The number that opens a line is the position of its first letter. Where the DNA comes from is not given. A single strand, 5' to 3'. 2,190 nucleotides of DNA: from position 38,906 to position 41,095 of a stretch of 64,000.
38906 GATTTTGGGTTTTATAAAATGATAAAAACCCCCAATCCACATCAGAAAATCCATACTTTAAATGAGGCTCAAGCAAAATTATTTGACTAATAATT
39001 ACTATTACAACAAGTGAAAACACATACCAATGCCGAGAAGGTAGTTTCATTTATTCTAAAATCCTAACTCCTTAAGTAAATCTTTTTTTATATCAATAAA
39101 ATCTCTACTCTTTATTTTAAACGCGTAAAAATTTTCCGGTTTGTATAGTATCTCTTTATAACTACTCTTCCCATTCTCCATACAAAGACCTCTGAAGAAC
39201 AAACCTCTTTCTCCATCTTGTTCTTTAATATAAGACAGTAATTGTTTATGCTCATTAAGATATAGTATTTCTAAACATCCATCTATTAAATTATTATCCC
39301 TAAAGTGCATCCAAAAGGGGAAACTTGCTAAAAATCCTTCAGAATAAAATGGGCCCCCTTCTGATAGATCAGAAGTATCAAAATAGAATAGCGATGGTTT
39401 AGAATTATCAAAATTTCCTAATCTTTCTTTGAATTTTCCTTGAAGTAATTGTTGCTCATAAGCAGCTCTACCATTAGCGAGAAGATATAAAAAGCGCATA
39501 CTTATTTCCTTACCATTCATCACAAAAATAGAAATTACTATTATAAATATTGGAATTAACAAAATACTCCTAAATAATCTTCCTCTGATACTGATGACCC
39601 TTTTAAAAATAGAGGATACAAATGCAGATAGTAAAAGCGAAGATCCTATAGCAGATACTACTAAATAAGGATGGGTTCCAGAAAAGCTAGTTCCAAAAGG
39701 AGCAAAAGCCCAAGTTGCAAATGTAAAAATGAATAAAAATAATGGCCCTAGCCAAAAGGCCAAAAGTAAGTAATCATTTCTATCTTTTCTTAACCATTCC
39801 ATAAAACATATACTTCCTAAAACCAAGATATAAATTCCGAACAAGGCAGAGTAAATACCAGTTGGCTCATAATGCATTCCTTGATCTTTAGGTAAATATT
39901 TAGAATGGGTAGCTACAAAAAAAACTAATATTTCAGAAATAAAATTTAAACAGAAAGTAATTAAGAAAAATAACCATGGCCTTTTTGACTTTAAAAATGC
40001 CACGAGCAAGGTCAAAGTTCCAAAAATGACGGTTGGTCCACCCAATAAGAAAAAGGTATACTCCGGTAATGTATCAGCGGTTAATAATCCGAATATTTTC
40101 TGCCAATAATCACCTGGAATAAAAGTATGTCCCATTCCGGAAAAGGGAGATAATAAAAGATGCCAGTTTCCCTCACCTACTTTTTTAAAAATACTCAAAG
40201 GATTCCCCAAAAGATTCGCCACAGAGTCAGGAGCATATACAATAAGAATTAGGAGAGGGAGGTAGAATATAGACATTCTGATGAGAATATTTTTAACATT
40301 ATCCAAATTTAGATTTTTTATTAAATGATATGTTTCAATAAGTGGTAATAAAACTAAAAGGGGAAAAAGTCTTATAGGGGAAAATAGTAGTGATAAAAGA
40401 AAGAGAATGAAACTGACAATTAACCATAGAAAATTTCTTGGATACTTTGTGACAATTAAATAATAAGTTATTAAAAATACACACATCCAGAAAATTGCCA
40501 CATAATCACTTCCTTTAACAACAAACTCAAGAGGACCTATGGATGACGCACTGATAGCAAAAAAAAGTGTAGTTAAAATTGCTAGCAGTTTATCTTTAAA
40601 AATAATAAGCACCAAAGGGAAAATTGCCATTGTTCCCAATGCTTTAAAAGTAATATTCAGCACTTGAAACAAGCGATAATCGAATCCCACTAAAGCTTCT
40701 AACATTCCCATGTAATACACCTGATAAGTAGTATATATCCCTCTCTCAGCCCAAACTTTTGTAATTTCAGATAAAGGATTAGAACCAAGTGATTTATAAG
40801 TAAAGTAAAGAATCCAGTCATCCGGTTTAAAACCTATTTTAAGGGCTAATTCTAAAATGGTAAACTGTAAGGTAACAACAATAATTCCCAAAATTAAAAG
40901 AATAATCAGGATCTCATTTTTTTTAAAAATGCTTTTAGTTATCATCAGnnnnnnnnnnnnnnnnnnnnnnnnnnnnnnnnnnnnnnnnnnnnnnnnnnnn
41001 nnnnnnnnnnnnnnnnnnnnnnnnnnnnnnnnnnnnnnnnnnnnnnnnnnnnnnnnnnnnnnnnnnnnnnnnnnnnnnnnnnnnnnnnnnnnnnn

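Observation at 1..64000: Large expansion of GT-C-like membrane glycosyltransferase candidates in one 64 kb glycan island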

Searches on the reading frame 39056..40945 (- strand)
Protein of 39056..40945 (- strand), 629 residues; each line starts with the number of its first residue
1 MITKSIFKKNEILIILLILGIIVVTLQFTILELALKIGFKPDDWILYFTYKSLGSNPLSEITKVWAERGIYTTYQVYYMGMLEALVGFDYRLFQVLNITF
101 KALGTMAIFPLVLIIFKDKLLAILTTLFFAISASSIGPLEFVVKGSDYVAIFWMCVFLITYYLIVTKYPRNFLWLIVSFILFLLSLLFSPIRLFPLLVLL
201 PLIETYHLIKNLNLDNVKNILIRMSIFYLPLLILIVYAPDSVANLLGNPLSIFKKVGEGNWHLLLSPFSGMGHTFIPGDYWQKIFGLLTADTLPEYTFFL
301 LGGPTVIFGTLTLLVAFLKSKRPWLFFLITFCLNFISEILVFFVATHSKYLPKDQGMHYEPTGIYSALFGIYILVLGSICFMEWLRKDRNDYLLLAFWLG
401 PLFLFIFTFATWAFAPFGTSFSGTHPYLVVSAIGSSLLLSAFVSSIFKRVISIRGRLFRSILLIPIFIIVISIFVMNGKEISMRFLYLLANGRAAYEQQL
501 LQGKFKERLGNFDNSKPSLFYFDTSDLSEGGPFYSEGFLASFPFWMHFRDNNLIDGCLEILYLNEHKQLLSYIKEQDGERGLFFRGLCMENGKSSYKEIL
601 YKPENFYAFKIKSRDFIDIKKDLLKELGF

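Call 6: search_protein_families(library=pfam, proteins=[window:39056-40945:-], max_evalue=0.01)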
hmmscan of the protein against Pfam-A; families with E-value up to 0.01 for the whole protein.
window:39056-40945:- (629 aa): 0 families

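Call 17: search_protein_families(library=ncbifam, proteins=[window:39056-40945:-], max_evalue=0.1)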
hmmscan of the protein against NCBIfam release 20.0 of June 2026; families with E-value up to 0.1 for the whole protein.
window:39056-40945:- (629 aa): 0 families

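Call 21: search_solved_structures(query=A2, max_evalue=10)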
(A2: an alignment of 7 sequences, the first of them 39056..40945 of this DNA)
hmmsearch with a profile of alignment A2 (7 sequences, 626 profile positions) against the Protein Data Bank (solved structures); distinct sequences matched with E-value up to 10: 3.
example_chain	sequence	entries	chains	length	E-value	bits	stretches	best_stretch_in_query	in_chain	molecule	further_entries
3d7r_A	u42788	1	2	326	0.076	14.5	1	449-545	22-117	Esterase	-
9yih_H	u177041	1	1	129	1.8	10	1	485-541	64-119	V634-136 UCA Fab heavy chain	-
6s81_A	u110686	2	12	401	2.2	9.7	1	492-534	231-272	S-adenosylmethionine synthase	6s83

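Call 22: find_homologous_proteins(query=window:39056-40945:-, max_evalue=0.001)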
Query window:39056-40945:- (629 aa): 53 proteins with E <= 0.001 among 8000 candidates.
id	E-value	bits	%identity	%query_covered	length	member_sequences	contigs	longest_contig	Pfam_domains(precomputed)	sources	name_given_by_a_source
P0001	0.0e+0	1390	100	100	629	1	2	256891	-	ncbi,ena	ncbi:MAG: hypothetical protein AAB414_02515 [Patescibacteria group bacterium]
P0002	0.0e+0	1053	75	100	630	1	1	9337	-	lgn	-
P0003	0.0e+0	1044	73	100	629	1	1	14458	-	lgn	-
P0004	0.0e+0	1036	73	100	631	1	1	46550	-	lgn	-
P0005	0.0e+0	1021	74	100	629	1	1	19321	-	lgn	-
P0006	0.0e+0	1010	73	100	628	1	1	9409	-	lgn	-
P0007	2.3e-284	963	68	100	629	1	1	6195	-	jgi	-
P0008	7.9e-282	955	68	99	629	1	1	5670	-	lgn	-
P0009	5.5e-276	935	66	99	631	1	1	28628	-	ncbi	-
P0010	1.4e-273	927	66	100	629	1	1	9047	-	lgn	-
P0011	1.2e-260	885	63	100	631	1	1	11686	-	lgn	-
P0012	1.4e-257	874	63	98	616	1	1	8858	-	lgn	-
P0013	1.9e-238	811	59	99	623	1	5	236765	-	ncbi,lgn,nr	ncbi:hypothetical protein HYZ05_02985 [Candidatus Daviesbacteria bacterium]|nr:hypothetical protein 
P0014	2.8e-236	804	61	95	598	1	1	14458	-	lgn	-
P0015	6.6e-232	790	56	97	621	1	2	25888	-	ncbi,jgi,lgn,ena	-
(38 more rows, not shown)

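Call 37: predict_structure(alignment_id=A3)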
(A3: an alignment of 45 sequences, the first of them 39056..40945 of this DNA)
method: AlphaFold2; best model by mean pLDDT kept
length: 629 residues; sequences in the alignment: 45
mean_pLDDT: 91.1   pTM: 0.91
mean pLDDT of the five models: 91.1, 90.9, 90.7, 90.3, 89.4
residues with pLDDT >= 90: 465; 70-90: 152; 50-70: 5; < 50: 7
segments of 3 or more residues with pLDDT < 50: 1-7
pLDDT, mean of each block of 10 residues (from residue 1): 44 93 96 95 93 89 83 91 94 97 98 95 98 95 95 98 91 94 94 93 92 91 93 83 78 89 93 88 88 92 93 95 95 96 89 82 92 97 86 94 96 83 92 98 95 91 93 94 95 93 91 89 83 87 91 91 90 91 94 89 94 90 93
secondary structure, 60 per line:
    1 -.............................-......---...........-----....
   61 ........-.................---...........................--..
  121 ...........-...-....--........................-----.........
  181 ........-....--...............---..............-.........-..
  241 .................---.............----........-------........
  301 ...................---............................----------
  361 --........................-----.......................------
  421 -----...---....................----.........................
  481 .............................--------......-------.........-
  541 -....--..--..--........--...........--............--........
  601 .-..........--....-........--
elements in order: H2-30 H32-36 H41-51 H57-68 H70-86 H90-116 H119-131 H137-140 H143-166 H172-188 H190-193 H196-210 H214-227 H229-237 H239-257 H261-273 H278-285 H293-319 H323-350 H363-386 H392-414 H432-451 H456-493 H495-509 E518-523 H531-539 H542-545 E556-563 H566-572 E573-576 E579-590 E593-601 E606-612 E615-618 H620-627

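Call 69: find_related_loci(query=A3, collection=genome_contigs, flank=10000)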
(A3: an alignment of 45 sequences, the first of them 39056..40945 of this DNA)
Query A3 (629 aa) in genome_contigs; peptide patterns used: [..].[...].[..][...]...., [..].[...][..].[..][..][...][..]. (x = any residue, [..] = any of these).
69 stretches matched a pattern; 6 encode a relative of the query (tblastn E <= 1e-3); 6 distinct loci.
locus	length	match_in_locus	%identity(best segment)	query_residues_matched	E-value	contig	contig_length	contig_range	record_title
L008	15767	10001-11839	47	9-627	8e-179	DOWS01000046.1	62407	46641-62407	MAG TPA_asm: Candidatus Daviesbacteria bacterium isolate UBA9644 contig_3810, whole genome shotgun sequence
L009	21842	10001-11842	48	9-627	1e-178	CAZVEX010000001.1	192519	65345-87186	MAG TPA_asm: uncultured Gammaproteobacteria bacterium isolate binchicken_co38_210 genome assembly, contig: NODE_177_leng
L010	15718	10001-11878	44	3-627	7e-159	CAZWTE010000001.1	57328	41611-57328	MAG TPA_asm: uncultured Gammaproteobacteria bacterium isolate binchicken_co144_909 genome assembly, contig: NODE_1211_le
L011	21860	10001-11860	59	10-629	0e+0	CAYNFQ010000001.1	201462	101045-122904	MAG TPA_asm: uncultured Gammaproteobacteria bacterium isolate binchicken_co110_279 genome assembly, contig: NODE_160_len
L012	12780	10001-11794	46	27-627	4e-167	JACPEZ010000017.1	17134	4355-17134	MAG: Candidatus Daviesbacteria bacterium isolate NC_groundwater_348_Ag_B-0.1um_41_18 GD18-4_B1_scaffold_317250, whole ge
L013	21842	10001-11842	45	16-629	2e-164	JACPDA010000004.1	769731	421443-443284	MAG: Candidatus Daviesbacteria bacterium isolate NC_groundwater_297_Ag_B-0.1um_41_14 S7_GD2017_3_B1_scaffold_1, whole ge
